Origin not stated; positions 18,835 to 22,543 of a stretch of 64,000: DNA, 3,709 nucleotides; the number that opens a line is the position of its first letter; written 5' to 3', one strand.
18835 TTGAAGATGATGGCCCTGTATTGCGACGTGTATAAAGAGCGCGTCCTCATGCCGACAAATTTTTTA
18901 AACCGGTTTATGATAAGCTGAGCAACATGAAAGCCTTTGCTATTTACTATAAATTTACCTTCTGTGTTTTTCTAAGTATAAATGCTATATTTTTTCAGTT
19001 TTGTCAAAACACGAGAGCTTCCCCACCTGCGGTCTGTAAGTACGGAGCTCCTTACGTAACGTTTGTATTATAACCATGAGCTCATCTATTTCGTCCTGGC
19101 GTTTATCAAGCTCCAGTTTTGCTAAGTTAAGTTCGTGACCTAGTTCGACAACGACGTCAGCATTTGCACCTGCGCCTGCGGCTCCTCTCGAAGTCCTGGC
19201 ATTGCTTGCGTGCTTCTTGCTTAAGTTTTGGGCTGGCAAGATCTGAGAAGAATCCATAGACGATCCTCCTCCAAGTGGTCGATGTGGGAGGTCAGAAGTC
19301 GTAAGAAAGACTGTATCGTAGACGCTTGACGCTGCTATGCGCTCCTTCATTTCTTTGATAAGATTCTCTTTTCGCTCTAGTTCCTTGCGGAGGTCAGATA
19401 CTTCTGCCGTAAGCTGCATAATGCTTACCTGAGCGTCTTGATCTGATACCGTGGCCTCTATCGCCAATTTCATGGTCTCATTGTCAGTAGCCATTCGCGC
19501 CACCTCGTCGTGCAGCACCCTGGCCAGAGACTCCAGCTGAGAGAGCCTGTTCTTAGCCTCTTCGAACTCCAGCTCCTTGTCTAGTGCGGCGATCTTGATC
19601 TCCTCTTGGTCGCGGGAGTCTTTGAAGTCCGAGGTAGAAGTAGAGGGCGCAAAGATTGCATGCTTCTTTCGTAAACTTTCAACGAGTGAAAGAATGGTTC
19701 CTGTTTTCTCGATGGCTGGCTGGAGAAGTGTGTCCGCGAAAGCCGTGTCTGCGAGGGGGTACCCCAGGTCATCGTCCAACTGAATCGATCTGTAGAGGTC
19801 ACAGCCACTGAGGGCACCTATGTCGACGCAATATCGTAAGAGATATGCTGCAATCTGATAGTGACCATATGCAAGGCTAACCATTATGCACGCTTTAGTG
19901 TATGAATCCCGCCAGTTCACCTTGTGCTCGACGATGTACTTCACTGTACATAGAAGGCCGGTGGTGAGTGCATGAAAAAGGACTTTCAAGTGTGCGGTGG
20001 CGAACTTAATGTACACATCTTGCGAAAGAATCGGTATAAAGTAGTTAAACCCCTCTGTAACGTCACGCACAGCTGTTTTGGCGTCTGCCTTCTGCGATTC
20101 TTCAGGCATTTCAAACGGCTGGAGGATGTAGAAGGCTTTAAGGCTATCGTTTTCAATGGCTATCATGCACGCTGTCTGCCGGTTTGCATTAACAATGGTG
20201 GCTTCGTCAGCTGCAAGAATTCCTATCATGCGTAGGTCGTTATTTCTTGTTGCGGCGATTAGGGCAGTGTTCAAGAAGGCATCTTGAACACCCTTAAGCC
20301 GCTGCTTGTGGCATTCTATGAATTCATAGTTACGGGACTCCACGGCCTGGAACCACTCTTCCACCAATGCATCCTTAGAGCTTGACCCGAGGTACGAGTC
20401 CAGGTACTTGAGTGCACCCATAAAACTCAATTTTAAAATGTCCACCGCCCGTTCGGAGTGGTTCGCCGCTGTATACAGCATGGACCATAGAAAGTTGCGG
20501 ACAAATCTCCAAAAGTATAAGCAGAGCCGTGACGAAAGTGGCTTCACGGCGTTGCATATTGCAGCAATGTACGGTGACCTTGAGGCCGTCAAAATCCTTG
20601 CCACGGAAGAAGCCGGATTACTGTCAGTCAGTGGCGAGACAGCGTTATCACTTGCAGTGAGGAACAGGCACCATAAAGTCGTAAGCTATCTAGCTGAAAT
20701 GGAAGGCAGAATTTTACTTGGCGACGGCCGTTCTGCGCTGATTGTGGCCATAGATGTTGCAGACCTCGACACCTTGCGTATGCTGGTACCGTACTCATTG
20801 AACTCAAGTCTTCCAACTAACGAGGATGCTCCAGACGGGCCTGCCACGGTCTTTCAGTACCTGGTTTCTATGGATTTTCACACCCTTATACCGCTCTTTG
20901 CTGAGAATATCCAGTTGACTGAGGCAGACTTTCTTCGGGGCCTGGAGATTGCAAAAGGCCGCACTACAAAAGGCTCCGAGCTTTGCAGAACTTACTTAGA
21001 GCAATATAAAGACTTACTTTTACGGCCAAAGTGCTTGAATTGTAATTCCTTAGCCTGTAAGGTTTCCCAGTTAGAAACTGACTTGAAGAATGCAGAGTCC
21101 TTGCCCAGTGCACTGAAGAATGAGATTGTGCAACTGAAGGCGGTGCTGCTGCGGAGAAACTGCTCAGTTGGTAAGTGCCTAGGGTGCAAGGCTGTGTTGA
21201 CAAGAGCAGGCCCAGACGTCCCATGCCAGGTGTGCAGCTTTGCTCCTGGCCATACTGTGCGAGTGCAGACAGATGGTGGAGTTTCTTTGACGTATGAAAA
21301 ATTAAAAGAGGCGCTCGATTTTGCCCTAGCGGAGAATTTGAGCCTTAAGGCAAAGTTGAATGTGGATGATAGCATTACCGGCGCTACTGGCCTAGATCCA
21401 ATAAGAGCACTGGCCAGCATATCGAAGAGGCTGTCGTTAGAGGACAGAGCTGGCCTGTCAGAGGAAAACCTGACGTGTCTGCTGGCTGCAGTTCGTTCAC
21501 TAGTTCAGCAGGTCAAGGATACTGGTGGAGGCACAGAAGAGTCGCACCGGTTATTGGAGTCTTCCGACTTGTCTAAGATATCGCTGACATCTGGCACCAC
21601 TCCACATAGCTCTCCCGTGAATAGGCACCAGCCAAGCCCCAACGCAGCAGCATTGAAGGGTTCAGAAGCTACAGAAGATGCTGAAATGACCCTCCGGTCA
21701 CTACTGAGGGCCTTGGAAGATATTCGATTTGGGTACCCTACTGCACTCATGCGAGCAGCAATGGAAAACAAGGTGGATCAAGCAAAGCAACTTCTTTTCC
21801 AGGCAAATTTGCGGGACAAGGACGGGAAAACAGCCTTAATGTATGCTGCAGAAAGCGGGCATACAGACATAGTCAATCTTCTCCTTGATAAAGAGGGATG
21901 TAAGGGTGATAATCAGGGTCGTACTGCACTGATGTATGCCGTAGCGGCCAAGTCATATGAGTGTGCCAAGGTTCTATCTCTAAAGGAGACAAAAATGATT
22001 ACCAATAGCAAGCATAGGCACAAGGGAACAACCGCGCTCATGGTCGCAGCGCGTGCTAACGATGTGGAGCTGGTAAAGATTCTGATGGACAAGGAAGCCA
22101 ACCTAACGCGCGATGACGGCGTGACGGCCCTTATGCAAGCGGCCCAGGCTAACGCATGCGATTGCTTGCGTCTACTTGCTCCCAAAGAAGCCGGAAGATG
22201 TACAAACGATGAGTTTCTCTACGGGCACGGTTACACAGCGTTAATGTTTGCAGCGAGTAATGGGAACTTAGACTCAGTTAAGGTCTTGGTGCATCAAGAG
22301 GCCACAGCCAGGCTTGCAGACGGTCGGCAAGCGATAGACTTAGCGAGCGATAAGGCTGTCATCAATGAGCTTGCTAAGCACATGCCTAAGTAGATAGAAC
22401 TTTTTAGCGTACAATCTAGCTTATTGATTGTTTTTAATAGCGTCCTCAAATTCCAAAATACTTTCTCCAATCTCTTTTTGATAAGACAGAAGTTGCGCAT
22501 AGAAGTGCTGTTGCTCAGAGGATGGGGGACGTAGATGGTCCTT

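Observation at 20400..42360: Three divergent gene pairs whose start codons are only 15-21 bp apart (20421/20438, 37091/37107, 42326/42348)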

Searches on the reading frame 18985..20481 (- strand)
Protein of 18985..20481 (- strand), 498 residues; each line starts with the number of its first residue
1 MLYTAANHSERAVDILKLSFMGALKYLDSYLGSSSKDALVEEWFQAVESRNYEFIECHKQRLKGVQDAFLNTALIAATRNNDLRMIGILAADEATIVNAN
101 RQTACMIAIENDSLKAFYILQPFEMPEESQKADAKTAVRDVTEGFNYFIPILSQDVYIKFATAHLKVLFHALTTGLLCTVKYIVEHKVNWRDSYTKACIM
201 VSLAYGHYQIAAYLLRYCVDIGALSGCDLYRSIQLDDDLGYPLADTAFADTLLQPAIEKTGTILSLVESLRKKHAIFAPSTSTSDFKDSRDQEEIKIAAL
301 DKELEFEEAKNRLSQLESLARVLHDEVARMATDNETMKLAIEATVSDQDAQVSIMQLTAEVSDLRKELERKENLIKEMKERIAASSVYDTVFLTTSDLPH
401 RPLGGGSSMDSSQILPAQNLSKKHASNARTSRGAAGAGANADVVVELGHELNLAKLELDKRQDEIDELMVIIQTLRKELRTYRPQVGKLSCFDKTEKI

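Call 7: search_protein_families(library=pfam, proteins=[window:18985-20481:-], max_evalue=0.01)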
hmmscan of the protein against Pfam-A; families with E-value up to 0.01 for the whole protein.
window:18985-20481:- (498 aa): 1 family
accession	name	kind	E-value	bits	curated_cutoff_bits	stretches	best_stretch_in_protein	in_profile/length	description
PF12796.13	Ank_2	-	5.5e-11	43.3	27.3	2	45-120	3-79/90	Ankyrin repeats (3 copies)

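Call 23: list_cluster_members(proteins=[window:18985-20421:-, window:18985-20481:-, window:20438-22393:+, window:36681-37091:-, window:37107-38390:+, window:42348-44753:+, window:42408-44753:+, window:22421-24982:-, window:25041-25661:+, window:20480-22393:+])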
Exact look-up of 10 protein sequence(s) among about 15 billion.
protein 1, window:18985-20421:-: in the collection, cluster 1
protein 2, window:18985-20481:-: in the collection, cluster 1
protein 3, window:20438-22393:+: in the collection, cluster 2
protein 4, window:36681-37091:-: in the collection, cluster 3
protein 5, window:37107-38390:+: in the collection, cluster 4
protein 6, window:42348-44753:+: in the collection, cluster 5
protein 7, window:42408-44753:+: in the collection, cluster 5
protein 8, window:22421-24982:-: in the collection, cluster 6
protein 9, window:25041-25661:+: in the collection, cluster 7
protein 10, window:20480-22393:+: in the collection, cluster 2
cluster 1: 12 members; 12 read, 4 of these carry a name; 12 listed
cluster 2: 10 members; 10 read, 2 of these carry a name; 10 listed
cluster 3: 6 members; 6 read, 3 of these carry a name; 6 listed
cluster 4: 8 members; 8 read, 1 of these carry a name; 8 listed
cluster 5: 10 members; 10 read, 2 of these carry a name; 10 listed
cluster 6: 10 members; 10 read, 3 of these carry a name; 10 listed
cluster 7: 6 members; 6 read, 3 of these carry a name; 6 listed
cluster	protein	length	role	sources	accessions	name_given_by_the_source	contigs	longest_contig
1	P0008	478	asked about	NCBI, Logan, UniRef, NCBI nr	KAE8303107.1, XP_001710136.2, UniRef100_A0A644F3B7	Ankyrin repeat protein 1 [Giardia duodenalis] | Ankyrin repeat protein 1 n=1 Tax=Giardia intestinalis (strain ATCC 50803 / WB clone C6) ... | Ankyrin repeat protein 1 [Giardia intestinalis]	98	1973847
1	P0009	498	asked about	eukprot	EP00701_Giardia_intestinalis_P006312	XP_001710136.1 Protein 21.1 [Giardia lamblia ATCC 50803]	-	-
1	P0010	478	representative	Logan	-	-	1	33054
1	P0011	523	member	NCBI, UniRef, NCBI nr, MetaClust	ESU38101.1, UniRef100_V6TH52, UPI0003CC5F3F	Ankyrin repeat protein [Giardia duodenalis] | Ankyrin repeat protein n=1 Tax=Giardia intestinalis TaxID=5741 RepID=V6TH52_GIAIN | Ankyrin repeat protein [Giardia intestinalis]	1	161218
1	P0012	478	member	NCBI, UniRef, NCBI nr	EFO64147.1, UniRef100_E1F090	Protein 21.1 [Giardia lamblia P15] | Protein 21.1 n=1 Tax=Giardia intestinalis (strain P15) TaxID=658858 RepID=E1F090_GIAIA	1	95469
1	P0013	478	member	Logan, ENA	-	-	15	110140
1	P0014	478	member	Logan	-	-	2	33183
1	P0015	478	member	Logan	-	-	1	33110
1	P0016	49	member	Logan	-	-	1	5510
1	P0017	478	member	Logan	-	-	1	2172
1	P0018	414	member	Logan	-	-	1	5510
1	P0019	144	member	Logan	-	-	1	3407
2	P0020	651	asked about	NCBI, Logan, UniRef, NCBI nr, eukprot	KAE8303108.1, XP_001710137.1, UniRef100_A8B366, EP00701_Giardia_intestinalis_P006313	Ankyrin repeat protein 1 [Giardia duodenalis] | Ankyrin repeat protein 1 n=1 Tax=Giardia intestinalis (strain ATCC 50803 / WB clone C6) ... | Ankyrin repeat protein 1 [Giardia intestinalis]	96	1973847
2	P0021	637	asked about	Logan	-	-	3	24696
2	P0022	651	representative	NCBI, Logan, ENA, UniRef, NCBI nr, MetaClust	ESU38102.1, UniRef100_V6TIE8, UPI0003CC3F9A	Ankyrin repeat protein [Giardia duodenalis] | Ankyrin repeat protein n=1 Tax=Giardia intestinalis TaxID=5741 RepID=V6TIE8_GIAIN | Ankyrin repeat protein [Giardia intestinalis]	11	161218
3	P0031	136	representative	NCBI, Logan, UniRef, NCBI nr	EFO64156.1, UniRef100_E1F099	Hypothetical protein GLP15_463 [Giardia lamblia P15] | Uncharacterized protein n=1 Tax=Giardia intestinalis (strain P15) TaxID=658858 ...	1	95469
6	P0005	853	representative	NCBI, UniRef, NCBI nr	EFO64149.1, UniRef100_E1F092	Hypothetical protein GLP15_456 [Giardia lamblia P15] | Uncharacterized protein n=1 Tax=Giardia intestinalis (strain P15) TaxID=658858 ...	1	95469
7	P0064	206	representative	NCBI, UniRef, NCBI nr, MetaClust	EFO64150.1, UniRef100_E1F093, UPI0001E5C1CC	Hypothetical protein GLP15_457 [Giardia lamblia P15] | Thioredoxin-like fold domain-containing protein n=1 Tax=Giardia intestinalis (strain P15) ... | status=active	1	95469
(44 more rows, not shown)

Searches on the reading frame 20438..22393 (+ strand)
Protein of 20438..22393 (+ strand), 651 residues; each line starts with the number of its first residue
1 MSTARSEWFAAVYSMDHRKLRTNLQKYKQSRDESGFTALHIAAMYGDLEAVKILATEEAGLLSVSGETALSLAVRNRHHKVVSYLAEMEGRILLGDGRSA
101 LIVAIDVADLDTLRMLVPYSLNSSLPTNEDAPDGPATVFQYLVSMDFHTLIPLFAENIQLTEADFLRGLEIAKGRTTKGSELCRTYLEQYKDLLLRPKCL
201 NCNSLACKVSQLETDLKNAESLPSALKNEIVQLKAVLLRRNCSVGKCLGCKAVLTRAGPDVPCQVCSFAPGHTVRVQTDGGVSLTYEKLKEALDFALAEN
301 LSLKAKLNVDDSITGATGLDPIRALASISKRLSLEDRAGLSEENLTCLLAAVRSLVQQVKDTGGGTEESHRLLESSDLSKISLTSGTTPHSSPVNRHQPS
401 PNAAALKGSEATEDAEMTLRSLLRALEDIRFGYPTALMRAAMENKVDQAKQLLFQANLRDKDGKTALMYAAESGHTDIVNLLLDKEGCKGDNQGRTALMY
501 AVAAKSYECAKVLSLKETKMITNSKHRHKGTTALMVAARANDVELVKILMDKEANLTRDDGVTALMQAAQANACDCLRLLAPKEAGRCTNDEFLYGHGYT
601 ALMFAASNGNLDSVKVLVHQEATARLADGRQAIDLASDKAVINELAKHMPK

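Call 7: search_protein_families(library=pfam, proteins=[window:20438-22393:+], max_evalue=0.01)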
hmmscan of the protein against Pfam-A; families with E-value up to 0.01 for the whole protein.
window:20438-22393:+ (651 aa): 6 families
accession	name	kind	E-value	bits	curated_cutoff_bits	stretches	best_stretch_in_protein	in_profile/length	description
PF12796.13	Ank_2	-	3.7e-55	184.9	27.3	5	437-514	1-80/90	Ankyrin repeats (3 copies)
PF00023.36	Ank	-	4e-40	134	21.1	4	462-488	1-26/33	Ankyrin repeat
PF13606.12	Ank_3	-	9.4e-33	108.5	22.3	1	462-488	1-26/30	Ankyrin repeat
PF13857.12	Ank_5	-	5.5e-32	109.9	27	3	595-636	13-56/56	Ankyrin repeats (many copies)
PF13637.12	Ank_4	-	2.2e-29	101.3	22.7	3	437-483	1-50/50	Ankyrin repeats (many copies)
PF24521.3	Ank_KRIT1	-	8.7e-06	25.9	80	0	435-492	20-75/149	KRIT1 ankyrin-repeats domain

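Call 11: find_encoding_contigs(protein=window:20438-22393:+, flank=6000, max_places=6)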
Protein window:20438-22393:+ (651 aa): 24 contigs read that carry it; 2 places shown.
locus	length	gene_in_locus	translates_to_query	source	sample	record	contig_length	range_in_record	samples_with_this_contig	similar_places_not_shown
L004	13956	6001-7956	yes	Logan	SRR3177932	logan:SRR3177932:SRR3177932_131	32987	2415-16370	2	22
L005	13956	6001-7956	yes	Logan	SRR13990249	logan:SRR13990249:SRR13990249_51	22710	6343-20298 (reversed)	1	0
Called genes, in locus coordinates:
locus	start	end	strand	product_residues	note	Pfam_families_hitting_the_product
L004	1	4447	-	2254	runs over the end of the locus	PF12698:ABC2_membrane_3, PF13476:AAA_23 (faint), PF00005:ABC_tran, PF12698:ABC2_membrane_3 (weak), PF00005:ABC_tran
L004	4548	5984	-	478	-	PF12796:Ank_2 (faint)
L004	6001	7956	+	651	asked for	PF12796:Ank_2, PF13637:Ank_4 (faint), PF24521:Ank_KRIT1 (faint), PF13606:Ank_3 (faint), PF12796:Ank_2, PF00023:Ank (weak), PF12796:Ank_2, PF13857:Ank_5 (weak)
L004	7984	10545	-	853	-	PF17681:GCP_N_terminal, PF04130:GCP_C_terminal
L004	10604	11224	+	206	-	-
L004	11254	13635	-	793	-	-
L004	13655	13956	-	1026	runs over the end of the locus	-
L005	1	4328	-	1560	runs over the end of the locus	PF12698:ABC2_membrane_3, PF00005:ABC_tran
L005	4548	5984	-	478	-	PF12796:Ank_2 (faint)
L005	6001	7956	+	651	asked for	PF12796:Ank_2, PF13637:Ank_4 (faint), PF24521:Ank_KRIT1 (faint), PF13606:Ank_3 (faint), PF12796:Ank_2, PF00023:Ank (weak), PF12796:Ank_2, PF13857:Ank_5 (weak)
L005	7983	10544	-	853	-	PF17681:GCP_N_terminal, PF04130:GCP_C_terminal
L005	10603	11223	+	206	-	-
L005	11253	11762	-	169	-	-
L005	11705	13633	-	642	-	-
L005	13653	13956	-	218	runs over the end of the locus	-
